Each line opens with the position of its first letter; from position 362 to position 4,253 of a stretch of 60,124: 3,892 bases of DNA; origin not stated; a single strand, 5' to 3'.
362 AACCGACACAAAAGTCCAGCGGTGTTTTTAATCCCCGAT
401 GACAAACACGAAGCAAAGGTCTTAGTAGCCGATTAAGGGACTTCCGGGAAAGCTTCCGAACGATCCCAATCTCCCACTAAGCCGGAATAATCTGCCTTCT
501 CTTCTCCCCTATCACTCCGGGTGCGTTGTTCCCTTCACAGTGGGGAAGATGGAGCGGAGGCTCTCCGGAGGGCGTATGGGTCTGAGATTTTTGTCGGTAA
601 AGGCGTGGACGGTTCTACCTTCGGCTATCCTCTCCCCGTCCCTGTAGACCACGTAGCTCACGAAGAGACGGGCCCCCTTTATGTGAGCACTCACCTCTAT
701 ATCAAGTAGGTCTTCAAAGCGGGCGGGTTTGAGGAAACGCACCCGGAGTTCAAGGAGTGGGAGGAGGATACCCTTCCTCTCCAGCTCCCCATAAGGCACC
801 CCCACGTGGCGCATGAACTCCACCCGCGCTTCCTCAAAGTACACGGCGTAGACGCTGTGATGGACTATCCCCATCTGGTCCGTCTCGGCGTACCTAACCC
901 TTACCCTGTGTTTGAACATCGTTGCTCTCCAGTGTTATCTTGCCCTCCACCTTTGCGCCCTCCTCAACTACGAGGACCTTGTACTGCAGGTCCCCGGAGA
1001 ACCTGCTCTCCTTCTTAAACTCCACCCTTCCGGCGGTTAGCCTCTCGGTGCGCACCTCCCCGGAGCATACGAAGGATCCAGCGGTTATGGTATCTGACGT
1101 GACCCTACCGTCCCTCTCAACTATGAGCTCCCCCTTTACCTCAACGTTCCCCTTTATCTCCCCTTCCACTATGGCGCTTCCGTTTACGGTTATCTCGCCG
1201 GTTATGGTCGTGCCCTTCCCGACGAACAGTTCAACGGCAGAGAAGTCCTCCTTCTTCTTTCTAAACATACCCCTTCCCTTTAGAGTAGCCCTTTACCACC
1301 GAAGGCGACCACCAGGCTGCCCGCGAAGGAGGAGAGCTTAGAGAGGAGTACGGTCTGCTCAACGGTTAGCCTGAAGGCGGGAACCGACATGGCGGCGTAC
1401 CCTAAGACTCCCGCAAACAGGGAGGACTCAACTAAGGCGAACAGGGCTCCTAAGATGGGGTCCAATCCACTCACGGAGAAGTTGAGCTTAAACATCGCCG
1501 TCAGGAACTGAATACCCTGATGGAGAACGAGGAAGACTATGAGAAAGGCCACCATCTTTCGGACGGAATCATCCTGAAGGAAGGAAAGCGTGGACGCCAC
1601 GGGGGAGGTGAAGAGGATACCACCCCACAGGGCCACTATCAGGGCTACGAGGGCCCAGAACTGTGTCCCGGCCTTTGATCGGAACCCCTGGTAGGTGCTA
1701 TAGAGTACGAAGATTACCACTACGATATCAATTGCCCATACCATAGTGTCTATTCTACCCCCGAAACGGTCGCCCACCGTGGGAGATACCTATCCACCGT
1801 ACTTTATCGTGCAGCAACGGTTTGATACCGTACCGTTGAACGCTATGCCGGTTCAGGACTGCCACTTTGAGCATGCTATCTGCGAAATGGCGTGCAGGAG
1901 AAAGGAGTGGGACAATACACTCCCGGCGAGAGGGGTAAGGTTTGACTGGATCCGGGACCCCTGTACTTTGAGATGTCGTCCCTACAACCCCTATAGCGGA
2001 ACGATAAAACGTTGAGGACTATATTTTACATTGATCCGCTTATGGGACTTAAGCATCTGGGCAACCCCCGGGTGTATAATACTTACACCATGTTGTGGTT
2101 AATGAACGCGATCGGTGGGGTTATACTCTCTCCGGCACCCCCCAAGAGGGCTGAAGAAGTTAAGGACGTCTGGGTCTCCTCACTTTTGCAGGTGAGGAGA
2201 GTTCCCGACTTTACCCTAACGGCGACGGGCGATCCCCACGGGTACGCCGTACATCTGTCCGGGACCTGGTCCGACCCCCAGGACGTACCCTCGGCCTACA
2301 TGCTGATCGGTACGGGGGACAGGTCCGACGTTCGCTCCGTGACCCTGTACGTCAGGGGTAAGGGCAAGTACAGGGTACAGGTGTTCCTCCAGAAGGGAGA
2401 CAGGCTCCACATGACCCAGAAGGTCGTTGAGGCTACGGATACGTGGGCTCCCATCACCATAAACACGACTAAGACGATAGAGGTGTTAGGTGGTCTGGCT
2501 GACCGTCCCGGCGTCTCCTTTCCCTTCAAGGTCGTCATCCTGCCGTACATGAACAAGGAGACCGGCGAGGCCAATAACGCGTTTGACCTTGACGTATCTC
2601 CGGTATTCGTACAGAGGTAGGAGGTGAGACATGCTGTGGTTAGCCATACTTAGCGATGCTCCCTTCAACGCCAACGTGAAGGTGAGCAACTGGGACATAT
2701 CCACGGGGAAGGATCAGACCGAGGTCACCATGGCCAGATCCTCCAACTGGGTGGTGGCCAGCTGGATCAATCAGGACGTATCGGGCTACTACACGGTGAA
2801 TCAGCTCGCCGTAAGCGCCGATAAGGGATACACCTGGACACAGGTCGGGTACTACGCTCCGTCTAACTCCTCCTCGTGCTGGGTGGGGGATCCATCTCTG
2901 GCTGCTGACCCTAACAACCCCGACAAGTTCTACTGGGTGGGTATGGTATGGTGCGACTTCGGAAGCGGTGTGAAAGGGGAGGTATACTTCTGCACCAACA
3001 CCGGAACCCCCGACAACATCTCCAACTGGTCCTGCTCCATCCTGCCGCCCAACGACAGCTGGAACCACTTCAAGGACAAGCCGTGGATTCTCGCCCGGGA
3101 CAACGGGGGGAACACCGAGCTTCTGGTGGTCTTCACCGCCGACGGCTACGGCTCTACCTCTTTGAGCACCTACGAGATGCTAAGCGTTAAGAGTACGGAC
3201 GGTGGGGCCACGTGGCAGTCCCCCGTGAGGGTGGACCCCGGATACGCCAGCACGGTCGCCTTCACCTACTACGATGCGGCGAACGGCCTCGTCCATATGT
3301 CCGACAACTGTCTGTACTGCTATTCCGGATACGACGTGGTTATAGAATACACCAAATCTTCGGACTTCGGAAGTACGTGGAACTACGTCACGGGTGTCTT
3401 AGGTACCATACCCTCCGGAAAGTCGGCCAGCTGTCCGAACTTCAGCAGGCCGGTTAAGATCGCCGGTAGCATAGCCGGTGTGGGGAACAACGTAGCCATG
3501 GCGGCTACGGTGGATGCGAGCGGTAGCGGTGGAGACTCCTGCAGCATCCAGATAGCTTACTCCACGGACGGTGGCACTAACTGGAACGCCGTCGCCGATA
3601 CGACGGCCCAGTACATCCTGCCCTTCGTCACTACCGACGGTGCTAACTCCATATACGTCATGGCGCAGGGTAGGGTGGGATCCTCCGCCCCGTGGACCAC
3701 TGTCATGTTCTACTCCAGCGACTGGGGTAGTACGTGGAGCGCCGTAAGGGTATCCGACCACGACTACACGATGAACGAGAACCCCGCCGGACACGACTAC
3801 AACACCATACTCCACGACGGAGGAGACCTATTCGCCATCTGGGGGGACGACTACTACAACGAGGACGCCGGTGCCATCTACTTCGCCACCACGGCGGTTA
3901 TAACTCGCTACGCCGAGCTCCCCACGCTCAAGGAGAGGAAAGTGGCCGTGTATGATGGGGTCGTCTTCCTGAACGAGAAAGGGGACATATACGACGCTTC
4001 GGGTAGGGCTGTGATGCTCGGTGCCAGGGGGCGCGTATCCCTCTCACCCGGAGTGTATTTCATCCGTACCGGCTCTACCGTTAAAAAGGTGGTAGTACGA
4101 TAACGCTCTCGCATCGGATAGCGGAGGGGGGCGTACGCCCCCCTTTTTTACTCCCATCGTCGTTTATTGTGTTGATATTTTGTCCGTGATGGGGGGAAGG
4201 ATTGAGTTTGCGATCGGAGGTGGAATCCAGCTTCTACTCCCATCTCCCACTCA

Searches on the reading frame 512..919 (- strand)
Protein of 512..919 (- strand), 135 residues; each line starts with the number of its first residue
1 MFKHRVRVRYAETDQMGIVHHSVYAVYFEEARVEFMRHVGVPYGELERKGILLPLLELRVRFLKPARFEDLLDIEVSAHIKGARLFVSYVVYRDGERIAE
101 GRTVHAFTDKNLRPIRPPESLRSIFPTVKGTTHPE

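Call 62: search_protein_families(library=pfam, proteins=[window:512-919:-])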
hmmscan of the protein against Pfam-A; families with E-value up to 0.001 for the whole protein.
window:512-919:- (135 aa): 2 families
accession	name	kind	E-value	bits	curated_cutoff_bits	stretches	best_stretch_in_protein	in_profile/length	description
PF13279.12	4HBT_2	-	2.5e-17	63.9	25.5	1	8-123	1-120/122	Thioesterase-like superfamily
PF03061.28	4HBT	-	2.4e-13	50.6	20.6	1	16-97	1-76/79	Thioesterase superfamily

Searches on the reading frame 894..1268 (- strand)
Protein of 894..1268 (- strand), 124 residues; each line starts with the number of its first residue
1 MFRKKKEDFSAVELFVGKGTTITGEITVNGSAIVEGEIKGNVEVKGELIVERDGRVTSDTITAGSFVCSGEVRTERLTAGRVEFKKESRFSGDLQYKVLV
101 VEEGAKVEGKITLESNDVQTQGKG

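Call 62: search_protein_families(library=pfam, proteins=[window:894-1268:-])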
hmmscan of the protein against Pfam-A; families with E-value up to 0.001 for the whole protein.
window:894-1268:- (124 aa): 1 family
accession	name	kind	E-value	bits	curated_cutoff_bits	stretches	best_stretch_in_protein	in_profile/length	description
PF04519.19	Bactofilin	-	3.1e-20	72.7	27.9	1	15-111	2-97/98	Polymer-forming cytoskeletal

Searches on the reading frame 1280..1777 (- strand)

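Call 62: search_protein_families(library=pfam, proteins=[window:1280-1777:-])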
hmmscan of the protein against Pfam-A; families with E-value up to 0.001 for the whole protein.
window:1280-1777:- (165 aa): 1 family
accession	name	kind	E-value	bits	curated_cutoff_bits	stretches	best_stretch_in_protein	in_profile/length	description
PF02674.22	Colicin_V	-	2e-11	44.5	29.3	1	16-145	1-136/144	Colicin V production protein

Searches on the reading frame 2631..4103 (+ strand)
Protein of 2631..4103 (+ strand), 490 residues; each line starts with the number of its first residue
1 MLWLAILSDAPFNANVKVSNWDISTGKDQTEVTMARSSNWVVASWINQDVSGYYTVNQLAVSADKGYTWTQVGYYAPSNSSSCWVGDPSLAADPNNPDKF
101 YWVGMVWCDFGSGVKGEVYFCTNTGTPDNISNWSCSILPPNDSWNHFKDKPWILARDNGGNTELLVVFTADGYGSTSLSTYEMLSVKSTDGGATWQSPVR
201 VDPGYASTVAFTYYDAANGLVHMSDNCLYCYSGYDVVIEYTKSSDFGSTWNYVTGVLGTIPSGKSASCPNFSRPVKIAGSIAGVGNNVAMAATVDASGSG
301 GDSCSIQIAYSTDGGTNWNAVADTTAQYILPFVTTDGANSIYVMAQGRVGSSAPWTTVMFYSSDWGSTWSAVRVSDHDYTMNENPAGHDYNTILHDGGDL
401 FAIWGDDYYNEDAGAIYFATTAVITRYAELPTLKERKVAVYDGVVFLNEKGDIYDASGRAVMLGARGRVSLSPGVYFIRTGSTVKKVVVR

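Call 62: search_protein_families(library=pfam, proteins=[window:2631-4103:+])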
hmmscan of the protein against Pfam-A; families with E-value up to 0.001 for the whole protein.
window:2631-4103:+ (490 aa): 4 families
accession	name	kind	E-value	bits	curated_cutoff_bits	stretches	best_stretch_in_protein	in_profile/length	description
PF24316.1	Tli3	-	4e-08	34.1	27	0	285-343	62-120/129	T6SS Tli3 immunity protein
PF13088.12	BNR_2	-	1.5e-06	28.3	31.4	0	237-376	81-205/277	BNR repeat-like domain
PF15902.12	Sortilin-Vps10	-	4.9e-05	22.7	33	0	47-126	35-107/446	Sortilin, neurotensin receptor 3,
PF02012.26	BNR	-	0.00022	21.2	27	0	310-319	2-11/12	BNR/Asp-box repeat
